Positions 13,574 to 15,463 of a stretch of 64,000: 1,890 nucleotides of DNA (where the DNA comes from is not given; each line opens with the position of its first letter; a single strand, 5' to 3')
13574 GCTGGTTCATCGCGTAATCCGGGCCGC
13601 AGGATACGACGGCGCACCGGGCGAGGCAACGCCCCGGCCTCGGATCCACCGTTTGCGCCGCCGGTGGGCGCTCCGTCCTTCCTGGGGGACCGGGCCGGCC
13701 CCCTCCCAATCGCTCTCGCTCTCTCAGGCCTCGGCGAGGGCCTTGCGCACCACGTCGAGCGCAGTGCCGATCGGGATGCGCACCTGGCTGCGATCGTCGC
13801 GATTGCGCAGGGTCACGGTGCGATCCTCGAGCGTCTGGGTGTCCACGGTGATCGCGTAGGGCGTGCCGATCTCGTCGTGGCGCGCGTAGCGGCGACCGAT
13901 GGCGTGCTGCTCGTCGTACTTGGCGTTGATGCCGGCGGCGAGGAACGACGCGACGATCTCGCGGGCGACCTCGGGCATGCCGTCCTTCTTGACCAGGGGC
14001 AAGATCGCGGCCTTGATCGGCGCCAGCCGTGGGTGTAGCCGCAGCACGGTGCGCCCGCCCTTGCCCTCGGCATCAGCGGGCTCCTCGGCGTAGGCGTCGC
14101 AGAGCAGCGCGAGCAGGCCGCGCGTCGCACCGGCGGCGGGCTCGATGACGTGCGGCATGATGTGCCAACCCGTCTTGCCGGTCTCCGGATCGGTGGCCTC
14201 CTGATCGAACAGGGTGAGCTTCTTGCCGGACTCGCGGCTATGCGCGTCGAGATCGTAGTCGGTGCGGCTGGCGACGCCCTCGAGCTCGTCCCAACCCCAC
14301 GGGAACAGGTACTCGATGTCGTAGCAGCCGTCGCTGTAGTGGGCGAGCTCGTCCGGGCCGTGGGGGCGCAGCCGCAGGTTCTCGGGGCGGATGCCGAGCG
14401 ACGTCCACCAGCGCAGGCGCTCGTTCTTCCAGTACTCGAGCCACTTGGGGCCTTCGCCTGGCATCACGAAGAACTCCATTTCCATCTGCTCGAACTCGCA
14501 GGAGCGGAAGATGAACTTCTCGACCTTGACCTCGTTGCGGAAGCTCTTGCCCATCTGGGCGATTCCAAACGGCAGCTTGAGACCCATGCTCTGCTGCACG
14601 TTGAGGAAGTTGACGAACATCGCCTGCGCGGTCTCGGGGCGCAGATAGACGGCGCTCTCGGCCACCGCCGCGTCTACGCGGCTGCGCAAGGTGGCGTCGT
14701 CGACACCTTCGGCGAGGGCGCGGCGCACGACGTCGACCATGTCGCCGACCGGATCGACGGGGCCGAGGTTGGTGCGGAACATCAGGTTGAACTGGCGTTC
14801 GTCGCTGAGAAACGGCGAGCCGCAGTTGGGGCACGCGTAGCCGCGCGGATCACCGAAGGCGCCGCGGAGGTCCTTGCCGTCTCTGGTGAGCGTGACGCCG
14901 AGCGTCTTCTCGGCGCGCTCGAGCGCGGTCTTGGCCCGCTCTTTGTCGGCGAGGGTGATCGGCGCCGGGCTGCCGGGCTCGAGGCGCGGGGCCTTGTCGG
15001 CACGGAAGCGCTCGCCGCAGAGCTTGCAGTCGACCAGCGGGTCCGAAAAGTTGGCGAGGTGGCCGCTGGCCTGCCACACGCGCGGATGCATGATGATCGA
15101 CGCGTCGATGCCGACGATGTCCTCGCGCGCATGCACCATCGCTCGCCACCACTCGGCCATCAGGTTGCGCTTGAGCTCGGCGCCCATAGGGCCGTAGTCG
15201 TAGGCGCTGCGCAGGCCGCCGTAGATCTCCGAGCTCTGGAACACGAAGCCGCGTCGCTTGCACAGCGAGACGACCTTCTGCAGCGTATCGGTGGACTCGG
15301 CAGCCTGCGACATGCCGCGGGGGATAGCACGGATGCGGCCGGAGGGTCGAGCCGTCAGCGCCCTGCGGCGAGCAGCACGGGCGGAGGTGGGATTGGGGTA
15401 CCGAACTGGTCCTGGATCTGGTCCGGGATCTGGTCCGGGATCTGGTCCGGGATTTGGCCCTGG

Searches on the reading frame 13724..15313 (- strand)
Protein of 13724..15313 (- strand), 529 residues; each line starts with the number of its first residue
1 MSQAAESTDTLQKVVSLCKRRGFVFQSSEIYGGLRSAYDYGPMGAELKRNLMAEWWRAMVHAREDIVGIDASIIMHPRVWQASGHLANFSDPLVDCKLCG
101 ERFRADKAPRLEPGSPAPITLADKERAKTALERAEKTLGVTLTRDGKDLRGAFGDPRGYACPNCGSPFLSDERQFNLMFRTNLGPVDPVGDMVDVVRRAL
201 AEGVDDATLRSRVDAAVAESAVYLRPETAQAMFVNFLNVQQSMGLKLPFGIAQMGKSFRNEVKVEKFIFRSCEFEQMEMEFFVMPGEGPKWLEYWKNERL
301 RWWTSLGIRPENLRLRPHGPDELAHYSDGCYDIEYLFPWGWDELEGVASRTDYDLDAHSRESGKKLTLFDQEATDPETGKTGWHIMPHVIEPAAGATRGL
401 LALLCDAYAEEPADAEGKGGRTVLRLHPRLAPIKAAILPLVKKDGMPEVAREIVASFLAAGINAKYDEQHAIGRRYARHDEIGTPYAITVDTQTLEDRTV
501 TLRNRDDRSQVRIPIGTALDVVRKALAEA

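Call 59: search_protein_families(library=ncbifam, proteins=[window:13724-15313:-])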
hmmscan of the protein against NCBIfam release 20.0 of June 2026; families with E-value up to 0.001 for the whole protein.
window:13724-15313:- (529 aa): 9 families
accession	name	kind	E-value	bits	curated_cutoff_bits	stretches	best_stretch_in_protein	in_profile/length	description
NF003211.1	PRK04173.1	equivalog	1e-175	585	312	2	219-517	160-449/454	glycine--tRNA ligase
TIGR00389.1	glyS_dimeric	equivalog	1.9e-140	469.1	243.3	4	380-524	423-563/565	glycine--tRNA ligase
NF011484.0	PRK14894.1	equivalog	1.8e-130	435.7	1050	4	216-413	133-338/539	glycine--tRNA ligase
NF008979.1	PRK12325.1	exception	8.4e-09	34.8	550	1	430-520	342-434/437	proline--tRNA ligase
TIGR00408.1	proS_fam_I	equivalog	2.8e-07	29.8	437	1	424-523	274-378/475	proline--tRNA ligase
NF006625.0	PRK09194.1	equivalog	4.4e-07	29.2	558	1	426-522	461-558/559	proline--tRNA ligase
TIGR00409.1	proS_fam_II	equivalog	7.4e-06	25.1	306.7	1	429-514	470-557/568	proline--tRNA ligase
TIGR00418.1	thrS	equivalog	1.2e-05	24.4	383.65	0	430-524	470-563/565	threonine--tRNA ligase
TIGR00442.1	hisS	equivalog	1.6e-05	24.1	286.75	0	443-514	333-405/406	histidine--tRNA ligase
